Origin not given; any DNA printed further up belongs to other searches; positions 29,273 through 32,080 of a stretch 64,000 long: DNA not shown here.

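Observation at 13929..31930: Putative archaeal glycan/glycopeptide utilisation locus (beta- and alpha-mannosidase, GlcNAc-type kinase, Opp-type importer)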

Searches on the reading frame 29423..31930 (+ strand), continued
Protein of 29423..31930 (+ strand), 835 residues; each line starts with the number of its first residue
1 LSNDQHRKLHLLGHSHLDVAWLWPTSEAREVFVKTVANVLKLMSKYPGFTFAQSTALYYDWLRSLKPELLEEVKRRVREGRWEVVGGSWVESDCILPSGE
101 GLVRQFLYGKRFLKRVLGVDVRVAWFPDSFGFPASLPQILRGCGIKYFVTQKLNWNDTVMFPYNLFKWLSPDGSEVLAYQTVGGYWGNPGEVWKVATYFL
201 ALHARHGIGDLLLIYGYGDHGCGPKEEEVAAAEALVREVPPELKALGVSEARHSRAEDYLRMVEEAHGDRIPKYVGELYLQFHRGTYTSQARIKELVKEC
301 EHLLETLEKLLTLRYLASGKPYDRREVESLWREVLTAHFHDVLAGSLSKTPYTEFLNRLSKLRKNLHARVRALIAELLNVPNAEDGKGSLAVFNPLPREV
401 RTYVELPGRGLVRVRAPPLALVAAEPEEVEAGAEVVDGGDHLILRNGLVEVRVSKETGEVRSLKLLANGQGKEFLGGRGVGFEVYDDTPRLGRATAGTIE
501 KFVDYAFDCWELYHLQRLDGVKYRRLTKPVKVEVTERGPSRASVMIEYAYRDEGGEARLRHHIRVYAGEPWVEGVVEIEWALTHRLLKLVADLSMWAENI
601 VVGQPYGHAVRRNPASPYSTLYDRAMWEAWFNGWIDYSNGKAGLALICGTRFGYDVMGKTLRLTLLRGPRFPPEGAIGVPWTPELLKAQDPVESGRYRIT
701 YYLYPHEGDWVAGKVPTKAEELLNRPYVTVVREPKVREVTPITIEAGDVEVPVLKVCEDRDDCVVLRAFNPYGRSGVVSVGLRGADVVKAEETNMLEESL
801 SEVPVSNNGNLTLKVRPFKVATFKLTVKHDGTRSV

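Call 45: find_homologous_proteins(query=window:29423-31930:+, max_evalue=1e-40)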
Query window:29423-31930:+ (835 aa): 2665 proteins with E <= 1e-40 among 8000 candidates; the best 120 are listed.
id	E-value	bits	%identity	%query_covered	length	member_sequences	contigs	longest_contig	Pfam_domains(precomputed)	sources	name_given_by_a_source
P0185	0.0e+0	1937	100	100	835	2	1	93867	PF09261.17,PF07748.20,PF01074.29,PF17677.8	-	-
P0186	0.0e+0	1753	90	100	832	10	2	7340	PF09261.17,PF07748.20,PF01074.29,PF17677.8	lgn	-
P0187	0.0e+0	1692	86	100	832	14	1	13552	PF09261.17,PF07748.20,PF01074.29,PF17677.8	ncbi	-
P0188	0.0e+0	1609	81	100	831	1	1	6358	PF09261.17,PF07748.20,PF03065.21,PF01074.29,PF17677.8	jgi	-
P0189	0.0e+0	1518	76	99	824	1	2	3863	PF09261.17,PF07748.20,PF01074.29,PF17677.8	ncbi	-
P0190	0.0e+0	1466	75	99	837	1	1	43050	PF09261.17,PF07748.20,PF01074.29,PF17677.8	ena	-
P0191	0.0e+0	1204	61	99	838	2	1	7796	PF09261.17,PF07748.20,PF01074.29,PF17677.8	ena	-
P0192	0.0e+0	1198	62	99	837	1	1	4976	PF09261.17,PF07748.20,PF01074.29,PF17677.8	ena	-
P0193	0.0e+0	1048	57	97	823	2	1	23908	PF09261.17,PF07748.20,PF03065.21,PF01074.29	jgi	-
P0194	0.0e+0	1046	56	98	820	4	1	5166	PF09261.17,PF07748.20,PF03065.21,PF01074.29,PF17677.8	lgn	-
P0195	0.0e+0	1032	57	95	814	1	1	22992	PF09261.17,PF07748.20,PF01074.29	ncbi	-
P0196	0.0e+0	1032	57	96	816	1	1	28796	PF09261.17,PF07748.20,PF01074.29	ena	-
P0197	0.0e+0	1019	57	96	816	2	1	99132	PF09261.17,PF07748.20,PF01074.29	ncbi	-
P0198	9.9e-283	959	53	97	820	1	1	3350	PF09261.17,PF07748.20,PF01074.29,PF17677.8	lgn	-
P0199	4.1e-276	937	50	98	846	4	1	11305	PF09261.17,PF07748.20,PF03065.21,PF01074.29,PF17677.8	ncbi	-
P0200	1.0e-270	919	48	99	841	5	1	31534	PF09261.17,PF07748.20,PF03065.21,PF01074.29,PF17677.8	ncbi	-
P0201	8.2e-267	906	50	98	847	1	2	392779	PF09261.17,PF07748.20,PF03065.21,PF01074.29,PF17677.8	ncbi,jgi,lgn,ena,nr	ncbi:MAG: hypothetical protein DRJ40_00240 [Thermoprotei archaeon]|nr:MAG: hypothetical protein DRJ4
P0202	2.8e-266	904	48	98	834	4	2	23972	PF09261.17,PF07748.20,PF01074.29,PF17677.8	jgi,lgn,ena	-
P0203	6.0e-255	867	47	98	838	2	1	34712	PF09261.17,PF07748.20,PF03065.21,PF01074.29,PF17677.8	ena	-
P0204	5.7e-252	857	49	98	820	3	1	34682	PF09261.17,PF07748.20,PF01074.29,PF17677.8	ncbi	-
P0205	7.7e-252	856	49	97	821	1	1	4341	PF09261.17,PF07748.20,PF01074.29,PF17677.8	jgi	-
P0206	4.8e-247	841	48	98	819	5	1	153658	PF09261.17,PF07748.20,PF01074.29,PF17677.8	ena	-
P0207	5.0e-245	834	48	98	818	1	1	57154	PF09261.17,PF07748.20,PF01074.29,PF17677.8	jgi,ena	-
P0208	3.9e-244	831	48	98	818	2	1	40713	PF09261.17,PF07748.20,PF01074.29,PF17677.8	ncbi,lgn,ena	-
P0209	6.5e-240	817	47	98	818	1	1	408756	PF09261.17,PF07748.20,PF01074.29,PF17677.8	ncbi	-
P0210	3.7e-230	785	47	96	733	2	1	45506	PF09261.17,PF07748.20,PF01074.29,PF17677.8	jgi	-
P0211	3.0e-226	772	44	98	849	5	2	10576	PF09261.17,PF07748.20,PF01074.29,PF17677.8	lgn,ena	-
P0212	1.2e-223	763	42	99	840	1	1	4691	PF09261.17,PF07748.20,PF01074.29,PF17677.8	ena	-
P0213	2.3e-207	709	45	99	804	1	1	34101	PF09261.17,PF07748.20,PF01074.29,PF17677.8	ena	-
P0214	9.8e-196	671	42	98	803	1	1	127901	PF09261.17,PF07748.20,PF01074.29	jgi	-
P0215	5.3e-166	572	37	99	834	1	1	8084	PF09261.17,PF07748.20,PF03065.21,PF01074.29,PF17677.8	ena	-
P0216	9.5e-165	568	37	98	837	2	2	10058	PF09261.17,PF07748.20,PF03065.21,PF01074.29,PF17677.8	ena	-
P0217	3.5e-161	556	38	98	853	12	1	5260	PF09261.17,PF07748.20,PF01074.29,PF17677.8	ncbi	-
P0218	1.0e-160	555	36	99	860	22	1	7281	PF09261.17,PF07748.20,PF03065.21,PF01074.29,PF17677.8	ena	-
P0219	3.2e-159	550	37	98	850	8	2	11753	PF09261.17,PF07748.20,PF03065.21,PF01074.29,PF17677.8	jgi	-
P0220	9.5e-158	545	36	98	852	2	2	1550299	PF09261.17,PF07748.20,PF01074.29,PF17677.8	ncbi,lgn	-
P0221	1.7e-155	538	36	98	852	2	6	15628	PF09261.17,PF07748.20,PF01074.29,PF17677.8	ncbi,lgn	ncbi:MAG: glycoside hydrolase family 38 C-terminal domain-containing protein [Nitrososphaerota archa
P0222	2.8e-154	534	37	98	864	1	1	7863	PF09261.17,PF07748.20,PF01074.29,PF17677.8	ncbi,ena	-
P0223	6.1e-154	533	34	97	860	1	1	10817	PF09261.17,PF07748.20,PF01074.29,PF17677.8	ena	-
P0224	2.2e-153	531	37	98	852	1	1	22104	PF09261.17,PF07748.20,PF01074.29,PF17677.8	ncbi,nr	ncbi:Mannosylglycerate hydrolase [Candidatus Calditenuaceae archaeon HR02]|nr:Mannosylglycerate hydr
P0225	2.2e-152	527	36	98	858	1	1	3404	PF09261.17,PF07748.20,PF03065.21,PF01074.29,PF17677.8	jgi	-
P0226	7.1e-152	526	37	98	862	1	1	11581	PF09261.17,PF07748.20,PF03065.21,PF01074.29,PF17677.8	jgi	-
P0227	4.2e-151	523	35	98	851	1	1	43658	PF09261.17,PF07748.20,PF03065.21,PF01074.29,PF17677.8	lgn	-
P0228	5.3e-151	523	40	98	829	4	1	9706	PF09261.17,PF07748.20,PF03065.21,PF01074.29,PF17677.8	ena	-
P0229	2.9e-150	520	34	97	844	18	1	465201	PF09261.17,PF07748.20,PF01074.29,PF17677.8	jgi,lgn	jgi:alpha-mannosidase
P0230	1.6e-149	518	36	98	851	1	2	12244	PF09261.17,PF07748.20,PF01074.29,PF17677.8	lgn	-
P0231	1.7e-149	518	35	97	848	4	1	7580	PF09261.17,PF07748.20,PF01074.29,PF17677.8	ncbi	-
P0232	6.5e-149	516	34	98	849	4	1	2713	PF09261.17,PF07748.20,PF01074.29,PF17677.8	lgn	-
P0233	1.7e-146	508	35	98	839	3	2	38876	PF09261.17,PF07748.20,PF01074.29,PF17677.8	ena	-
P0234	1.2e-145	505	35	98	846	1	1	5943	PF09261.17,PF07748.20,PF01074.29,PF17677.8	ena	-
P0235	1.7e-145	505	38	93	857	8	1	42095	PF09261.17,PF07748.20,PF01074.29,PF17677.8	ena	-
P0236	2.1e-145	504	37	98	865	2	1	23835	PF09261.17,PF07748.20,PF03065.21,PF01074.29,PF17677.8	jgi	jgi:alpha-mannosidase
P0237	5.5e-145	503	37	98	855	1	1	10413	PF09261.17,PF07748.20,PF01074.29,PF17677.8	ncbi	-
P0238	8.4e-144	499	35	99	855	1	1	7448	PF09261.17,PF07748.20,PF03065.21,PF01074.29,PF17677.8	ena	-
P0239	6.5e-143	496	35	99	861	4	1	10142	PF09261.17,PF07748.20,PF01074.29,PF17677.8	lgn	-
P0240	7.7e-143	496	35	98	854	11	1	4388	PF09261.17,PF07748.20,PF03065.21,PF01074.29,PF17677.8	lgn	-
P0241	4.6e-139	483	34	98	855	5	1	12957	PF09261.17,PF07748.20,PF01074.29,PF17677.8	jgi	jgi:alpha-mannosidase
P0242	1.4e-138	482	34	97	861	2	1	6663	PF09261.17,PF07748.20,PF01074.29,PF17677.8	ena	-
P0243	2.9e-137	477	44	62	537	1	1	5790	PF09261.17,PF07748.20,PF03065.21,PF01074.29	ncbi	ncbi:MAG: hypothetical protein DRO18_01495, partial [Thermoprotei archaeon]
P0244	1.7e-131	458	33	95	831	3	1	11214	PF09261.17,PF07748.20,PF03065.21,PF01074.29,PF17677.8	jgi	-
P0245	5.0e-131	457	35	93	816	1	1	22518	PF09261.17,PF07748.20,PF03065.21,PF01074.29,PF17677.8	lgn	-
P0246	2.3e-128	448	34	91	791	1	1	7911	PF09261.17,PF07748.20,PF01074.29,PF17677.8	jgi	jgi:alpha-mannosidase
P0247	8.8e-127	443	33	98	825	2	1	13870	PF09261.17,PF07748.20,PF03065.21,PF01074.29,PF17677.8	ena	-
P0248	1.2e-118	416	37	80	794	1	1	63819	PF09261.17,PF07748.20,PF01074.29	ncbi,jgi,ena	-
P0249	1.5e-116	409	34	87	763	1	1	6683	PF09261.17,PF07748.20,PF01074.29,PF17677.8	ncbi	ncbi:MAG: glycoside hydrolase family 38 C-terminal domain-containing protein, partial [Nitrososphaer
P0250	3.6e-114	401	34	98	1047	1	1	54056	PF09261.17,PF07748.20,PF01074.29,PF17677.8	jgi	jgi:alpha-mannosidase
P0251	2.0e-113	398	34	98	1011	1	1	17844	PF09261.17,PF07748.20,PF01074.29,PF22907.3,PF17677.8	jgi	jgi:alpha-mannosidase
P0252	4.1e-113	397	31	98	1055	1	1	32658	PF09261.17,PF07748.20,PF03065.21,PF01074.29,PF17677.8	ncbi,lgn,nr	ncbi:alpha-mannosidase [candidate division KSB1 bacterium]|nr:alpha-mannosidase [candidate division 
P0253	9.8e-113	396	31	96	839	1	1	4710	PF09261.17,PF07748.20,PF01074.29,PF17677.8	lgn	-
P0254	4.3e-112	394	34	98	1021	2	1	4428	PF09261.17,PF07748.20,PF01074.29,PF22907.3,PF17677.8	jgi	jgi:alpha-mannosidase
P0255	1.8e-111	392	34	97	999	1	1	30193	PF09261.17,PF07748.20,PF03065.21,PF01074.29,PF22907.3,PF17677.8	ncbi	ncbi:MAG: alpha-mannosidase [bacterium]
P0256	3.6e-110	388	34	98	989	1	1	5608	PF09261.17,PF07748.20,PF01074.29,PF22907.3,PF17677.8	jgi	jgi:alpha-mannosidase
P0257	6.1e-110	387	33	98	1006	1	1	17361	PF09261.17,PF07748.20,PF03065.21,PF01074.29,PF22907.3,PF17677.8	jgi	jgi:alpha-mannosidase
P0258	8.9e-109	383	33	98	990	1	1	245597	PF09261.17,PF07748.20,PF01074.29,PF22907.3,PF17677.8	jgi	jgi:alpha-mannosidase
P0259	1.1e-108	383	33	98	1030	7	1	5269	PF09261.17,PF07748.20,PF01074.29,PF22907.3,PF17677.8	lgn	-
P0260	1.1e-107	379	31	98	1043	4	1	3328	PF09261.17,PF07748.20,PF03065.21,PF01074.29,PF22907.3,PF17677.8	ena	-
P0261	1.2e-107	379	32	98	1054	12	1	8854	PF09261.17,PF07748.20,PF01074.29,PF22907.3,PF17677.8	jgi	-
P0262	1.8e-107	379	34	98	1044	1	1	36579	PF09261.17,PF07748.20,PF01074.29,PF22907.3,PF17677.8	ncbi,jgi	ncbi:MAG: alpha-mannosidase [Planctomycetota bacterium]|jgi:alpha-mannosidase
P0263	7.2e-107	377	33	98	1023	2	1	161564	PF09261.17,PF07748.20,PF01074.29,PF22907.3,PF17677.8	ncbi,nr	ncbi:MAG: glycosyl hydrolase-related protein [Kiritimatiellae bacterium]|nr:glycosyl hydrolase-relat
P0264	8.4e-107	377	32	98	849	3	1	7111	PF09261.17,PF07748.20,PF01074.29,PF17677.8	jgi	-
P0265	8.6e-107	377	33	98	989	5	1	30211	PF09261.17,PF07748.20,PF01074.29,PF22907.3,PF17677.8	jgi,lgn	jgi:alpha-mannosidase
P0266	7.6e-106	373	32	98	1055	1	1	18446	PF09261.17,PF07748.20,PF01074.29,PF22907.3,PF17677.8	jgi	jgi:alpha-mannosidase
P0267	1.7e-105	372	31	99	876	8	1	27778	PF09261.17,PF07748.20,PF03065.21,PF01074.29,PF17677.8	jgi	-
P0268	1.9e-105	372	32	98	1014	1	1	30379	PF09261.17,PF07748.20,PF01074.29,PF22907.3,PF17677.8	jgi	jgi:alpha-mannosidase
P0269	2.4e-105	372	31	99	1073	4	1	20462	PF09261.17,PF07748.20,PF01074.29,PF22907.3,PF17677.8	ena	-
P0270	3.0e-105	371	33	98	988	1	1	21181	PF09261.17,PF07748.20,PF01074.29,PF22907.3,PF17677.8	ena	-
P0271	3.3e-105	371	32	98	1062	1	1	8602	PF09261.17,PF07748.20,PF01074.29,PF22907.3,PF17677.8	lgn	-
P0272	4.4e-105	371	31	98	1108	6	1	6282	PF09261.17,PF07748.20,PF03065.21,PF01074.29,PF17677.8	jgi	jgi:alpha-mannosidase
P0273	7.0e-105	370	31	98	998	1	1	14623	PF09261.17,PF07748.20,PF01074.29,PF22907.3,PF17677.8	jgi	jgi:alpha-mannosidase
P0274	1.5e-104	369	33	98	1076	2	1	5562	PF09261.17,PF07748.20,PF01074.29,PF17677.8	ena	-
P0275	2.8e-104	368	31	98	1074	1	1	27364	PF09261.17,PF07748.20,PF01074.29,PF22907.3,PF17677.8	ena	-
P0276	5.2e-104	367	32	98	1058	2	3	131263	PF09261.17,PF07748.20,PF03065.21,PF01074.29,PF17677.8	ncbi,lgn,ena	-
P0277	6.4e-104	367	32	98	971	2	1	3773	PF09261.17,PF07748.20,PF01074.29,PF17677.8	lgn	-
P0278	7.3e-104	367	33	98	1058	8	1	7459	PF09261.17,PF07748.20,PF03065.21,PF01074.29,PF17677.8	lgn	-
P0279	1.3e-103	366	33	98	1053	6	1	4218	PF09261.17,PF07748.20,PF03065.21,PF01074.29,PF17677.8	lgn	-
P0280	4.3e-103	364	34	97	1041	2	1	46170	PF09261.17,PF07748.20,PF01074.29,PF17677.8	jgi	jgi:alpha-mannosidase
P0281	5.8e-103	364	31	98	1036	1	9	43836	PF09261.17,PF07748.20,PF01074.29,PF17677.8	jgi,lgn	jgi:alpha-mannosidase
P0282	6.2e-103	364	32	98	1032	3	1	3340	PF09261.17,PF07748.20,PF01074.29,PF22907.3,PF17677.8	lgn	-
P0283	6.5e-103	364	32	98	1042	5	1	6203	PF09261.17,PF07748.20,PF01074.29,PF22907.3,PF17677.8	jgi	-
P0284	7.6e-103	363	34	98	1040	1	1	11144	PF09261.17,PF07748.20,PF01074.29,PF22907.3,PF17677.8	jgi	jgi:alpha-mannosidase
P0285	1.1e-102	363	33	98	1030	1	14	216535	PF09261.17,PF07748.20,PF03065.21,PF01074.29,PF22907.3,PF17677.8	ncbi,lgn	ncbi:MAG: glycoside hydrolase family 38 C-terminal domain-containing protein [Solirubrobacterales ba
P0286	2.6e-102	362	33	98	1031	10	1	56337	PF09261.17,PF07748.20,PF01074.29,PF22907.3,PF17677.8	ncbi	-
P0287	2.7e-102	362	32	98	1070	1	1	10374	PF09261.17,PF07748.20,PF03065.21,PF01074.29,PF17677.8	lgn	-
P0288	4.2e-102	361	35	98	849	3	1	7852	PF09261.17,PF07748.20,PF01074.29,PF17677.8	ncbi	-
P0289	5.5e-102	361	32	98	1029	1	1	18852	PF09261.17,PF07748.20,PF01074.29,PF22907.3,PF17677.8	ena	-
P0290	7.3e-102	360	34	97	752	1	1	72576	PF09261.17,PF07748.20,PF01074.29,PF17677.8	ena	-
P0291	1.1e-101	360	33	98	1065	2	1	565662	PF09261.17,PF07748.20,PF01074.29,PF17677.8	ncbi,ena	-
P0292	1.1e-101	360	31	98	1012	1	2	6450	PF09261.17,PF07748.20,PF01074.29,PF22907.3,PF17677.8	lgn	-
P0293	1.4e-101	359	31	98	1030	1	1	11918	PF09261.17,PF07748.20,PF01074.29,PF22907.3,PF17677.8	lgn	-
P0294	1.4e-101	359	30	97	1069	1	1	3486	PF09261.17,PF07748.20,PF01074.29,PF17677.8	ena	-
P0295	1.8e-101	359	32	99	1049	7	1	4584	PF09261.17,PF07748.20,PF01074.29,PF22907.3,PF17677.8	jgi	-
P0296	4.5e-101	358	30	98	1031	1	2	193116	PF09261.17,PF07748.20,PF03065.21,PF01074.29,PF22907.3,PF17677.8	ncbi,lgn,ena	-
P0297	5.0e-101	357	33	97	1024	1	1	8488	PF09261.17,PF07748.20,PF01074.29,PF22907.3,PF17677.8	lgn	-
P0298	5.5e-101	357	33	98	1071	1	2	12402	PF09261.17,PF07748.20,PF01074.29,PF22907.3,PF17677.8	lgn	-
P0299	5.6e-101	357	31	99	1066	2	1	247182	PF09261.17,PF07748.20,PF03065.21,PF01074.29,PF17677.8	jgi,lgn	jgi:alpha-mannosidase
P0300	5.9e-101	357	29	98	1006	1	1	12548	PF09261.17,PF07748.20,PF01074.29,PF22907.3,PF17677.8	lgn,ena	-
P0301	6.2e-101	357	32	97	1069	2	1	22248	PF09261.17,PF07748.20,PF01074.29,PF17677.8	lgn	-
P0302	8.4e-101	357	32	98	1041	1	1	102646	PF09261.17,PF07748.20,PF01074.29,PF22907.3,PF17677.8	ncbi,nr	ncbi:MAG: alpha-mannosidase [Anaerolineales bacterium]|nr:alpha-mannosidase [Anaerolineales bacteriu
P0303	8.5e-101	357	32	99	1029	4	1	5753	PF09261.17,PF07748.20,PF01074.29,PF22907.3,PF17677.8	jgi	jgi:alpha-mannosidase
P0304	9.1e-101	357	32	91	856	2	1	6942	PF09261.17,PF07748.20,PF01074.29,PF17677.8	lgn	-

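Call 87: list_cluster_members(proteins=[P0189, P0187, P0066, P0004, P0068, P0070, P0195, P0197])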
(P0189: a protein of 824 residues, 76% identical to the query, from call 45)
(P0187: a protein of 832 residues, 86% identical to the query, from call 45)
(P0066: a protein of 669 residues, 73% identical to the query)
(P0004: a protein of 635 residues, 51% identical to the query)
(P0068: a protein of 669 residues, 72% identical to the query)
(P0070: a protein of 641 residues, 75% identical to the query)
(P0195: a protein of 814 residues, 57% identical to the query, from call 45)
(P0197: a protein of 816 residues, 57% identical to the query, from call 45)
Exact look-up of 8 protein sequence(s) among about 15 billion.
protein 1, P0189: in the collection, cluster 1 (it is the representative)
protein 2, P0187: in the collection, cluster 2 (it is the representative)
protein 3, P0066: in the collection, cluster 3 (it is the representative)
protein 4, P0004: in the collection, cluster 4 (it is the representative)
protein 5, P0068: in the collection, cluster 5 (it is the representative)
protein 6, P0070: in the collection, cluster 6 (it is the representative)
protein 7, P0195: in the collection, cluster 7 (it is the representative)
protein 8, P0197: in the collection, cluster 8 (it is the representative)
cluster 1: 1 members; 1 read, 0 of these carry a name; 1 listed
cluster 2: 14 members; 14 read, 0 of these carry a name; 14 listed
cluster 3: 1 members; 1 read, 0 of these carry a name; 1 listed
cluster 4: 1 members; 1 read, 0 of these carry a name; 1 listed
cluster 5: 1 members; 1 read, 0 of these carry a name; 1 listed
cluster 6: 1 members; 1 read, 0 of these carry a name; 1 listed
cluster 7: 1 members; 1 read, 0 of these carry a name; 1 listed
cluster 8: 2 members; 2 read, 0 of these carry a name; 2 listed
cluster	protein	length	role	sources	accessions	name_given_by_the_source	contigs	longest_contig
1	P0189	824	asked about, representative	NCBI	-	-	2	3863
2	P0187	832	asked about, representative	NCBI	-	-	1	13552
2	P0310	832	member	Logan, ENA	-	-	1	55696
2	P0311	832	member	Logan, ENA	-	-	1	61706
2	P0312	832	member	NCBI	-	-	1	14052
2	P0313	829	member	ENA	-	-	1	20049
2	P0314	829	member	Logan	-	-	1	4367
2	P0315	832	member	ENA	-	-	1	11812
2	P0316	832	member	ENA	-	-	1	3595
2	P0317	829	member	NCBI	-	-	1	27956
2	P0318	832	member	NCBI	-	-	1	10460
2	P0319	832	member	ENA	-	-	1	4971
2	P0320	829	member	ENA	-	-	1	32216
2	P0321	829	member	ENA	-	-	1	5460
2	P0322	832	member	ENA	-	-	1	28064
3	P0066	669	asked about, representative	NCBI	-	-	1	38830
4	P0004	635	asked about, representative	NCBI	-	-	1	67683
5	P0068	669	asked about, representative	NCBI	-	-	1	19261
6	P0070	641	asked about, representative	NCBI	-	-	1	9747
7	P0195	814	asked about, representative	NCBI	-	-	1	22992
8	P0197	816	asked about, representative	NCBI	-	-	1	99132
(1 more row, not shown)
